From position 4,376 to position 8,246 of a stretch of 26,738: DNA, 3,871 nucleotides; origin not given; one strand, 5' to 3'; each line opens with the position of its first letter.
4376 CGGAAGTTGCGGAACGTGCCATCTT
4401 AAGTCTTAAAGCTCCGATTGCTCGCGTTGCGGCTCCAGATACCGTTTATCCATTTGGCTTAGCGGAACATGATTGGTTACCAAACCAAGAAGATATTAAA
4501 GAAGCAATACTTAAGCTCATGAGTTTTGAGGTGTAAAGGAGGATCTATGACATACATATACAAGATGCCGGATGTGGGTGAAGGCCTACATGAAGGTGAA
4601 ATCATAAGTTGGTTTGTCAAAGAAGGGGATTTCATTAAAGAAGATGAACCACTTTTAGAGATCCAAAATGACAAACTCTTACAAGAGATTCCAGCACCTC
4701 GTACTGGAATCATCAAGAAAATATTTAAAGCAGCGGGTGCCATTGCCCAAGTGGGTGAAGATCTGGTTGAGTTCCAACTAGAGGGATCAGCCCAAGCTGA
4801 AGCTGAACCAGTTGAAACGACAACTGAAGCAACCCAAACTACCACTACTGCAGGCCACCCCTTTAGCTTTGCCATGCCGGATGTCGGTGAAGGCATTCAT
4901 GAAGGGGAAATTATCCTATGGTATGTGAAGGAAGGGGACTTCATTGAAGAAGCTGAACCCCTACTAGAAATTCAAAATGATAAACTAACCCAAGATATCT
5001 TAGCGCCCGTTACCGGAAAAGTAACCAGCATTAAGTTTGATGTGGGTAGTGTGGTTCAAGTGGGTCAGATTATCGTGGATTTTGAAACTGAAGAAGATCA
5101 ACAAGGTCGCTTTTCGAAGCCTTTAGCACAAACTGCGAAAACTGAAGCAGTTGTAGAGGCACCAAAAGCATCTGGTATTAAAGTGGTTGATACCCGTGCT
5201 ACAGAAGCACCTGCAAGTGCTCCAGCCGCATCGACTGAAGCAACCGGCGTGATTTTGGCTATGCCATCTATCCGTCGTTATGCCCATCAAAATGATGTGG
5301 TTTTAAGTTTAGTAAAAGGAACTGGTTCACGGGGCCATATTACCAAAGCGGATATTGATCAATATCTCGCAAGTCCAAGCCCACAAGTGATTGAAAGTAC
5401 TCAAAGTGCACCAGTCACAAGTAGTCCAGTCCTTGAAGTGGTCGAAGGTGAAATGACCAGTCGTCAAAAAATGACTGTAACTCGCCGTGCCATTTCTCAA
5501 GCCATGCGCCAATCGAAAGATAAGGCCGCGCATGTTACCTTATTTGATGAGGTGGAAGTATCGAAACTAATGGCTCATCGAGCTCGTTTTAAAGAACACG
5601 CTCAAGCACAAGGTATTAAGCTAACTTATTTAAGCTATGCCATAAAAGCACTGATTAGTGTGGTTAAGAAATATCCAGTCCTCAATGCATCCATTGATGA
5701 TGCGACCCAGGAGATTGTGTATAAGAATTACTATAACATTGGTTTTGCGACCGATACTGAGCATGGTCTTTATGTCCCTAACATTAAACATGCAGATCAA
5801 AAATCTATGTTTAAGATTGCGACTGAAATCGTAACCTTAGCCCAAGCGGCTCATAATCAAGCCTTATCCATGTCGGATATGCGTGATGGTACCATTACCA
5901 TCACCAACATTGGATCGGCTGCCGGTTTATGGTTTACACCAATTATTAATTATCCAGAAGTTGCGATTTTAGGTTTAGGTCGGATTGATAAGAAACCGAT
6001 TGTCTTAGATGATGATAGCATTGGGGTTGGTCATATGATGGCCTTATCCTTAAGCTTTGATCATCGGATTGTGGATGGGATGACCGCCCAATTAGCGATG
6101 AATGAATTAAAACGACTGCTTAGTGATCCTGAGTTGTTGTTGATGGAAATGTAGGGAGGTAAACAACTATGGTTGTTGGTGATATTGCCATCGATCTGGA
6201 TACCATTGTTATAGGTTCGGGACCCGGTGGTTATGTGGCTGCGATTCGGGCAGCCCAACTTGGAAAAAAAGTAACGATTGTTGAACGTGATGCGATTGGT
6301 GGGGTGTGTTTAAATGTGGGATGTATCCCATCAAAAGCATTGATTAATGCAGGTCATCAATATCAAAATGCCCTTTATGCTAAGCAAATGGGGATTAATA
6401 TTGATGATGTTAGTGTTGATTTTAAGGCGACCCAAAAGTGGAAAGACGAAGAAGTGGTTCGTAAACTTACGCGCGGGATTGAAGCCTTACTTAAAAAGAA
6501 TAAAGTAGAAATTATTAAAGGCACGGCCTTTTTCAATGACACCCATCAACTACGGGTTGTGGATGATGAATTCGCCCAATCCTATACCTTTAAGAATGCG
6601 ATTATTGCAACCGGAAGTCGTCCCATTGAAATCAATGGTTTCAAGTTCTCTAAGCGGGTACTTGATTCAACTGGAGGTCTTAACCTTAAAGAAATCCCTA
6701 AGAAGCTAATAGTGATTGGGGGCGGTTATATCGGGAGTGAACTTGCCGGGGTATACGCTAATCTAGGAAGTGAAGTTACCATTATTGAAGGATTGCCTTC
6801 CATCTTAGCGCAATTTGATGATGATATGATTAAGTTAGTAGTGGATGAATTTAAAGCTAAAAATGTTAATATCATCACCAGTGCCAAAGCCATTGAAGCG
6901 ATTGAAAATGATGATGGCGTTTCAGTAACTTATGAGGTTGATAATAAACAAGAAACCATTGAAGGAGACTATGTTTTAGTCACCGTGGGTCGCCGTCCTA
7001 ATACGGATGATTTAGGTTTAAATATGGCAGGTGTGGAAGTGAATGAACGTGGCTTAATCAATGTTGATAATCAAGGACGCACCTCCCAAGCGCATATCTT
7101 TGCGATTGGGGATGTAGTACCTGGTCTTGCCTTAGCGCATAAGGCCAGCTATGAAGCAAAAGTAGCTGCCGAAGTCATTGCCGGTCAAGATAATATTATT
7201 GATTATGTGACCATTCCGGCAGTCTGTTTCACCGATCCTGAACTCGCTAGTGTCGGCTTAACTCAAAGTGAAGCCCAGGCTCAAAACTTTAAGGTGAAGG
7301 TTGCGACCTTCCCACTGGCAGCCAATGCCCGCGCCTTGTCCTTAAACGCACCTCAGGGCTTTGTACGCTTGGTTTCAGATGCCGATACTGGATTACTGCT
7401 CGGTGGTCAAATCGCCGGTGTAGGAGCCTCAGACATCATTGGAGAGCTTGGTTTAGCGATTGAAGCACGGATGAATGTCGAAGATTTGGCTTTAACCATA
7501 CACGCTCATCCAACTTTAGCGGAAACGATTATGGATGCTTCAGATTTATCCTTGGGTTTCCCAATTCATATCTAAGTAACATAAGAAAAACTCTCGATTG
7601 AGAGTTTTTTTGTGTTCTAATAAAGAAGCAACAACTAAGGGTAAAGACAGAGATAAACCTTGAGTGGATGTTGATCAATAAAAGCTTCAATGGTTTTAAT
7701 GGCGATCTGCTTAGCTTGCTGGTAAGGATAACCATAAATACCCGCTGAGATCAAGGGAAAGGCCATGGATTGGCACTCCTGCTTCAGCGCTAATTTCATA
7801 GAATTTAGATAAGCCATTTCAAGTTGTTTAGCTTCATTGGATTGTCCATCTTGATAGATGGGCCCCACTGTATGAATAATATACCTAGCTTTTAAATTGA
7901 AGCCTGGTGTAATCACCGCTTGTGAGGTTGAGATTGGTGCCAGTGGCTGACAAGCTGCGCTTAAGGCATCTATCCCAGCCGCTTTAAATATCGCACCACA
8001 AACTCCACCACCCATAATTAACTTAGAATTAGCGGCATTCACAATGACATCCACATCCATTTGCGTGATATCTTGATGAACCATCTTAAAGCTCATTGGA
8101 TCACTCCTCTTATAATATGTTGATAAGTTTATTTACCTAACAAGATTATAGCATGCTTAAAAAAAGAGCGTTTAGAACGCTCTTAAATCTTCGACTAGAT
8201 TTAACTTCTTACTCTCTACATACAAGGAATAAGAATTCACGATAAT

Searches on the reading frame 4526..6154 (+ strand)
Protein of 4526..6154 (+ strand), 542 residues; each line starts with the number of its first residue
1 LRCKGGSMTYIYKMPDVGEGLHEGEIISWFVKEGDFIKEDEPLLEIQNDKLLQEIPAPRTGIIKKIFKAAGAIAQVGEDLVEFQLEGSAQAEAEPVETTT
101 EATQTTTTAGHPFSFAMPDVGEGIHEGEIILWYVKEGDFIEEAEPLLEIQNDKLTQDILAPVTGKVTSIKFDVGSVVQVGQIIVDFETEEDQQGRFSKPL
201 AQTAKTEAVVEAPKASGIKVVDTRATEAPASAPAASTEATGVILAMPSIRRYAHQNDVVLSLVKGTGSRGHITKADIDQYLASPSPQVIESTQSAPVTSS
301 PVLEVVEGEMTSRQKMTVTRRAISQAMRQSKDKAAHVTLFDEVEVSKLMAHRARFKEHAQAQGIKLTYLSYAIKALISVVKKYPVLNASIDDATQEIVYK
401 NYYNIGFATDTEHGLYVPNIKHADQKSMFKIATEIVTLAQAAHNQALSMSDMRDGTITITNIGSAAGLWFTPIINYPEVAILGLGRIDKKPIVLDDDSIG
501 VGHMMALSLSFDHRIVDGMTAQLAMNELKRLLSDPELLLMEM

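Call 7: search_protein_families(library=pfam, proteins=[window:4526-6154:+])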
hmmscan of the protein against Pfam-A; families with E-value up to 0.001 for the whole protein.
window:4526-6154:+ (542 aa): 5 families
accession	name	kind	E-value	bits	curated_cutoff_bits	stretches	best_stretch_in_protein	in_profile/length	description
PF00198.28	2-oxoacid_dh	-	4.9e-83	278.5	23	1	311-540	4-232/232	2-oxoacid dehydrogenases acyltransferase (catalytic domain)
PF00364.28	Biotin_lipoyl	-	1.2e-38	131.2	22.1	2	115-185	3-72/73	Biotin-requiring enzyme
PF02817.22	E3_binding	-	1.9e-10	41.2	23.7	1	243-277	1-35/36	e3 binding domain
PF13437.12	HlyD_3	-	1.6e-06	29.3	22.2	0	158-184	2-28/106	HlyD family secretion protein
PF13533.13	Biotin_lipoyl_2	-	1.1e-05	25.6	29.8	0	24-46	9-31/32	Biotin-lipoyl like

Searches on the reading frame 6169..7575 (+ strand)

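Call 7: search_protein_families(library=pfam, proteins=[window:6169-7575:+])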
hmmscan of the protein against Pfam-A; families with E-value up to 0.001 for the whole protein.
window:6169-7575:+ (468 aa): 11 families
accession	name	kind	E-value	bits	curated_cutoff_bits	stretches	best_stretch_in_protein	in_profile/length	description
PF07992.20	Pyr_redox_2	-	2.1e-75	254.3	26.1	1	11-330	2-291/291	Pyridine nucleotide-disulphide oxidoreductase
PF02852.28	Pyr_redox_dim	-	5.2e-35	120.4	25.3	1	349-457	1-109/110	Pyridine nucleotide-disulphide oxidoreductase, dimerisation domain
PF00070.33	Pyr_redox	-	3.2e-25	88.9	22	1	179-256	1-80/82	Pyridine nucleotide-disulphide oxidoreductase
PF01134.28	GIDA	-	2.1e-10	40.7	22.1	1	11-150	1-150/391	Glucose inhibited division protein A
PF12831.13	FAD_oxidored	-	8.3e-10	39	27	1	11-122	1-112/416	FAD dependent oxidoreductase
PF13738.12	Pyr_redox_3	-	4.3e-08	33.2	30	1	13-314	1-305/305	Pyridine nucleotide-disulphide oxidoreductase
PF03486.20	HI0933_like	-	5.9e-08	32.9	50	1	11-43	2-34/244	HI0933-like protein Rossmann domain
PF13450.12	NAD_binding_8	-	5.9e-06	26.9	21.9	1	14-47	1-35/68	NAD(P)-binding Rossmann-like domain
PF00890.30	FAD_binding_2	-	8.5e-06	25.7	20.4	1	11-41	1-31/414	FAD binding domain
PF01262.27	AlaDh_PNT_C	-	5.6e-05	23.1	23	0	177-240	28-91/214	Alanine dehydrogenase/PNT, C-terminal domain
PF02737.24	3HCDH_N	-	0.00092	19.6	22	0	180-264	2-86/180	3-hydroxyacyl-CoA dehydrogenase, NAD binding domain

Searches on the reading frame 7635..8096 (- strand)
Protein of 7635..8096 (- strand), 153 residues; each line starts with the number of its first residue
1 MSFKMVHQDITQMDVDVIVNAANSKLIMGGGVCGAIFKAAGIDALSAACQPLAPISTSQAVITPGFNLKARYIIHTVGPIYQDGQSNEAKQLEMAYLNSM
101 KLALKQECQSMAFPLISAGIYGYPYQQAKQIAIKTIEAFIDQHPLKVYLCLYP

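Call 7: search_protein_families(library=pfam, proteins=[window:7635-8096:-])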
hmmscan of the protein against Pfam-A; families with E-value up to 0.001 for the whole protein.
window:7635-8096:- (153 aa): 1 family
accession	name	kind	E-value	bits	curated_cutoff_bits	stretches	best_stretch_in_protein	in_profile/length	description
PF01661.27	Macro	-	1.7e-39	134.9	22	1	19-132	1-118/118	Macro domain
